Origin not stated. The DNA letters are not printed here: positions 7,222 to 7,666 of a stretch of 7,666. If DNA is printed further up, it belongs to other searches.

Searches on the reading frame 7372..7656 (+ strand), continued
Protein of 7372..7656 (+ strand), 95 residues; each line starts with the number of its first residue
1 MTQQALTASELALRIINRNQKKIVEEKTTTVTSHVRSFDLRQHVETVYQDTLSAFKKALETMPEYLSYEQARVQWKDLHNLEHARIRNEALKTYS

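Call 74: search_protein_families(library=phrogs, proteins=[L004:1163-3061:+, P0001, L013:11890-12561:+], max_evalue=0.001)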
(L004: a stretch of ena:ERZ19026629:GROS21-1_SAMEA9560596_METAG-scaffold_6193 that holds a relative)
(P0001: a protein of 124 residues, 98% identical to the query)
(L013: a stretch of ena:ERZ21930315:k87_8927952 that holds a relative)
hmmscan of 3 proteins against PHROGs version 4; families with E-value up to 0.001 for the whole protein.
L004:1163-3061:+ (633 aa): 21 families
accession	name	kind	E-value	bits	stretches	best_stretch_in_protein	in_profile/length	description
phrog_2597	-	DNA, RNA and nucleotide metabolism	6.3e-20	72.3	2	242-328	9-92/747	DNA primase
phrog_906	-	DNA, RNA and nucleotide metabolism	7.3e-18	65.7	1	347-560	511-725/872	DNA polymerase/primase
phrog_3123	-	unknown function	5.4e-16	59.3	1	322-532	297-521/583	-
phrog_9765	-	DNA, RNA and nucleotide metabolism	6.9e-14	51.7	1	52-177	69-188/939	DNA primase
phrog_239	-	DNA, RNA and nucleotide metabolism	3.1e-13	50.5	1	345-558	341-573/801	DNA primase/helicase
phrog_6357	-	unknown function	1.3e-10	42.1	1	358-547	26-196/321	-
phrog_3022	-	DNA, RNA and nucleotide metabolism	4.3e-10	39.6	1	222-330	194-326/788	DNA primase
phrog_2850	-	unknown function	1.2e-09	38.6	1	323-543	121-336/465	-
phrog_1156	-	DNA, RNA and nucleotide metabolism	3e-09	37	1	229-334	217-323/855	DNA primase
phrog_3228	-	DNA, RNA and nucleotide metabolism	6.3e-09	35.7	1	68-174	71-182/766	replicative helicase-primase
phrog_19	-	DNA, RNA and nucleotide metabolism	5.5e-08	33.1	1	346-550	336-547/621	DnaB-like replicative helicase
phrog_13004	-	unknown function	1.1e-07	32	1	331-491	100-257/363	-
phrog_256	-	DNA, RNA and nucleotide metabolism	9.1e-07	28.8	1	70-183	71-179/798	DNA helicase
phrog_6012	-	DNA, RNA and nucleotide metabolism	1.8e-06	28.5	1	360-533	145-308/447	DNA helicase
phrog_15962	-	DNA, RNA and nucleotide metabolism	1.9e-06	27.4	1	250-331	258-340/835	DNA primase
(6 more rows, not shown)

P0001 (124 aa): 0 families

L013:11890-12561:+ (224 aa): 0 families

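Call 75: search_dna_similar(query=L004:1163-3061:+, collection=phages, mode=protein, max_rows=12)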
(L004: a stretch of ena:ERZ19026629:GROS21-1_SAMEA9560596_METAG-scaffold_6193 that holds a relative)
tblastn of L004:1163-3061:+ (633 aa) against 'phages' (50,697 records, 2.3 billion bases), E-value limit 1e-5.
Records with a match: 259; places in all: 259; records where one place covers at least 80% of the query: 0.
Best place of each record, by identity: <60% 259.
By first word of the organism name: Mycobacterium 137; Brucella 40; Rhodobacter 22; Klebsiella 8; Xylella 6; Bordetella 5; Caulobacter 4; Gordonia 4; Caudoviricetes 4; Vibrio 4; and 15 more.
By host as written in the record: Mycobacterium smegmatis mc2 155 88; Mycobacterium smegmatis mc#155 29; Rhodobacter capsulatus YW1 22; Brucella abortus S19 14; - 12; Klebsiella pneumoniae 6; Mycobacterium sp. 5; Brucella abortus 141 5; and 46 more.
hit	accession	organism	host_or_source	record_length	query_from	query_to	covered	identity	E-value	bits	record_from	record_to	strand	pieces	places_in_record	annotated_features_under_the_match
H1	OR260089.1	Caulobacter phage GB2A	Caulobacter vibrioides CB15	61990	231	540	49%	25.2%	1e-13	81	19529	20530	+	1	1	replicative DNA helicase / DNA primase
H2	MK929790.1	Caulobacter phage RW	Caulobacter vibrioides CB15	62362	231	540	49%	25.2%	1e-13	81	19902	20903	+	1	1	replicative DNA helicase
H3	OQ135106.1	Caulobacter phage RLK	Caulobacter vibrioides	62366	231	540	49%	25.2%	1e-13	81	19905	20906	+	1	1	RLK_gp051: replicative DNA helicase/ DNA primase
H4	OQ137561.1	Caulobacter phage KcrB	Caulobacter vibrioides CB15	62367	231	540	49%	25.2%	1e-13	81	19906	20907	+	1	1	KcrB_gp051: replicative DNA helicase/ DNA primase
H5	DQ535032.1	Lactococcus phage KSY1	-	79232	251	526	44%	23.4%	2e-6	57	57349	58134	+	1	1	gp088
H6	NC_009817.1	Lactococcus phage KSY1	Lactococcus lactis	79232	251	526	44%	23.4%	2e-6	57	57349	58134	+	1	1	gp088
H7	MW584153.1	Mycobacterium phage prophi79-1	Mycobacterium abscessus GD79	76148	347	581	37%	27.2%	6e-9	66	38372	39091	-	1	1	49: DnaB-like helicase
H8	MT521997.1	Gordonia phage Upyo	Gordonia terrae 3612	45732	324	549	36%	27.6%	5e-9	66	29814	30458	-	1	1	39: DNA primase/helicase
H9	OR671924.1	Roseobacter phage CRP-810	Roseobacter sp. (CHUG lineage)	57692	327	551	36%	27.2%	6e-12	75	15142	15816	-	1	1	bifunctional DNA primase/polymerase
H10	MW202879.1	Caudoviricetes sp.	Manatee Spring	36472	227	409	29%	31.9%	1e-15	87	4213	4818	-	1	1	regulatory protein repA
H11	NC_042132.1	Gordonia phage Sour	Gordonia terrae NRRL B-16283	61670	349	545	31%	29.2%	3e-8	63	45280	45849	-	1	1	52: DNA polymerase/primase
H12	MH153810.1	Gordonia phage Sour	Gordonia terrae NRRL B-16283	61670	349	545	31%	29.2%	3e-8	63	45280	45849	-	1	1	52: RepA-like helicase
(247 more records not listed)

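Call 76: search_dna_similar(query=L004:1163-3061:+, collection=plasmids, mode=protein, max_rows=12)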
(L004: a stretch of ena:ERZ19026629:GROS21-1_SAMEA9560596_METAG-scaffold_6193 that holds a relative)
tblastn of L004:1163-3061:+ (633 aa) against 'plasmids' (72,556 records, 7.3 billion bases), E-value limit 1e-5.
Records with a match: 10; places in all: 10; records where one place covers at least 80% of the query: 0.
Best place of each record, by identity: <60% 10.
By first word of the organism name: Candidatus 2; Geminocystis 2; Shewanella 1; Caldicellulosiruptor 1; Nitrobacter 1; Picosynechococcus 1; Synechococcus 1; Anabaena 1.
By predicted mobility (MOB-suite, as given by PLSDB): non-mobilizable 9; conjugative 1.
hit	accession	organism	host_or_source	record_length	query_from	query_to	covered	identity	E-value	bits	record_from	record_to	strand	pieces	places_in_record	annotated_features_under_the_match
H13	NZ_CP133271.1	Candidatus Bealeia paramacronuclearis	-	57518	40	351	42%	32.7%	9e-15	161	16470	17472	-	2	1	PriCT-2 domain-containing protein | hypothetical protein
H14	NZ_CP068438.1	Shewanella sp. KX20019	cell culture,sediment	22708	171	529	57%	22.9%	1e-6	60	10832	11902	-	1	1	bifunctional DNA primase/polymerase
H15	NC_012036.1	Caldicellulosiruptor bescii DSM 6725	-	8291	340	629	46%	24.8%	1e-7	63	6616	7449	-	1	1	AAA family ATPase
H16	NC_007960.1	Nitrobacter hamburgensis X14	-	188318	488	624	22%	51.1%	6e-35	149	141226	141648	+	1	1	hypothetical protein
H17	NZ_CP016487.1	Picosynechococcus sp. PCC 8807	cell culture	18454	58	322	42%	25.2%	4e-7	61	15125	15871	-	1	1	PriCT-2 domain-containing protein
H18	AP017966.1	Candidatus Megaera polyxenophila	-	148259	68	313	39%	24.6%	2e-6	59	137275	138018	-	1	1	membrane protein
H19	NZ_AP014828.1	Geminocystis sp. NIES-3709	-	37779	236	394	25%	33.1%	4e-12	77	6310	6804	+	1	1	plasmid replication protein, CyRepA1 family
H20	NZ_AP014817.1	Geminocystis sp. NIES-3708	-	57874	236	394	25%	32.7%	5e-14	84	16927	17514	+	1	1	plasmid replication protein, CyRepA1 family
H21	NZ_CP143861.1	Synechococcus elongatus IITB7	whole organism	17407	234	377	23%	34.6%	4e-6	58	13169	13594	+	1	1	plasmid replication protein, CyRepA1 family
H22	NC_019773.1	Anabaena cylindrica PCC 7122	water, most likely pond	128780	359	527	27%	28.4%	9e-8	63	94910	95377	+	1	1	AAA family ATPase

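Call 78: get_annotated_region(hit=H16, flank=2500)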
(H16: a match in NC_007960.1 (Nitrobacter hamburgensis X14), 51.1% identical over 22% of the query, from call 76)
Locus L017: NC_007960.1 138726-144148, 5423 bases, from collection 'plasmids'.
description: Nitrobacter hamburgensis X14 plasmid 2, complete sequence
organism: Nitrobacter hamburgensis X14 (NCBI taxid 323097)
taxonomy: Bacteria; Pseudomonadota; Alphaproteobacteria; Hyphomicrobiales; Nitrobacteraceae; Nitrobacter; Nitrobacter hamburgensis; Nitrobacter hamburgensis X14
host: -; source: -; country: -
typing (MOB-suite, as given by PLSDB): conjugative; replicon rep_cluster_1954; relaxase MOBP; mating-pair formation MPF_T
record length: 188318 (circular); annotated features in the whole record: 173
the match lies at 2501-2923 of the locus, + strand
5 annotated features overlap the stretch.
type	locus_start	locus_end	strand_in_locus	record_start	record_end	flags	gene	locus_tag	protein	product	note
CDS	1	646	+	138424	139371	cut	-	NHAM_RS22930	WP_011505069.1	AAA family ATPase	-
CDS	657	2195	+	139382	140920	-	-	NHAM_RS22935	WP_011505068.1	SAVED domain-containing protein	-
CDS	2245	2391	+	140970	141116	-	-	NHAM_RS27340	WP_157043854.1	hypothetical protein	-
CDS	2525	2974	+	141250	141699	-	-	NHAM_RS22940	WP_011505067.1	hypothetical protein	-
CDS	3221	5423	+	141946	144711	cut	-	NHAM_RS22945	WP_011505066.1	DNA methyltransferase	-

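Call 84: search_protein_families(library=ncbifam, proteins=[L004:1163-3061:+, P0001], max_evalue=0.01)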
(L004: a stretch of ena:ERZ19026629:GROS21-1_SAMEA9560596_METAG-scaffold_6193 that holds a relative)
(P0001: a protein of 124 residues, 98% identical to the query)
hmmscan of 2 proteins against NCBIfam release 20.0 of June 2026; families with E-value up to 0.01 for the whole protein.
L004:1163-3061:+ (633 aa): 7 families
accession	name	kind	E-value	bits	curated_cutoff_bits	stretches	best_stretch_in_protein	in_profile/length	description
TIGR03880.1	KaiC_arch_3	hypoth_equivalog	0.00025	20.7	249.45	1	352-573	5-211/224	KaiC domain-containing protein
NF033558.1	transpos_IS1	equivalog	0.00044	20.2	100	1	588-628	40-80/199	IS1 family transposase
TIGR02237.1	recomb_radB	equivalog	0.0017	18.3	172.4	1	367-493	16-121/210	DNA repair and recombination protein RadB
NF040595.1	HTH_Cbp1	equivalog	0.0017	18.3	140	1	589-627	48-86/135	CRISPR DNA repeat-binding protein Cbp1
NF033546.1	transpos_IS21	equivalog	0.0018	17.9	160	1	597-626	2-31/294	IS21 family transposase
TIGR02937.1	sigma70-ECF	superfamily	0.0022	17.7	42.9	1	590-627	119-157/165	sigma-70 family RNA polymerase sigma factor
NF003301.0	PRK04301.1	equivalog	0.0051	16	259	0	346-484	84-212/316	DNA repair and recombination protein RadA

P0001 (124 aa): 2 families
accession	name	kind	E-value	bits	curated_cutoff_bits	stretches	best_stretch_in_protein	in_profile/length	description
NF051487.1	bifunc_PcaCD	exception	0.0062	15.7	430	1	6-105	250-345/413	bifunctional 4-carboxymuconolactone decarboxylase/3-oxoadipate enol-lactonase PcaCD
NF041726.1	lipo_CT253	equivalog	0.0091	15.6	125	0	17-77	122-181/209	CT253 family lipoprotein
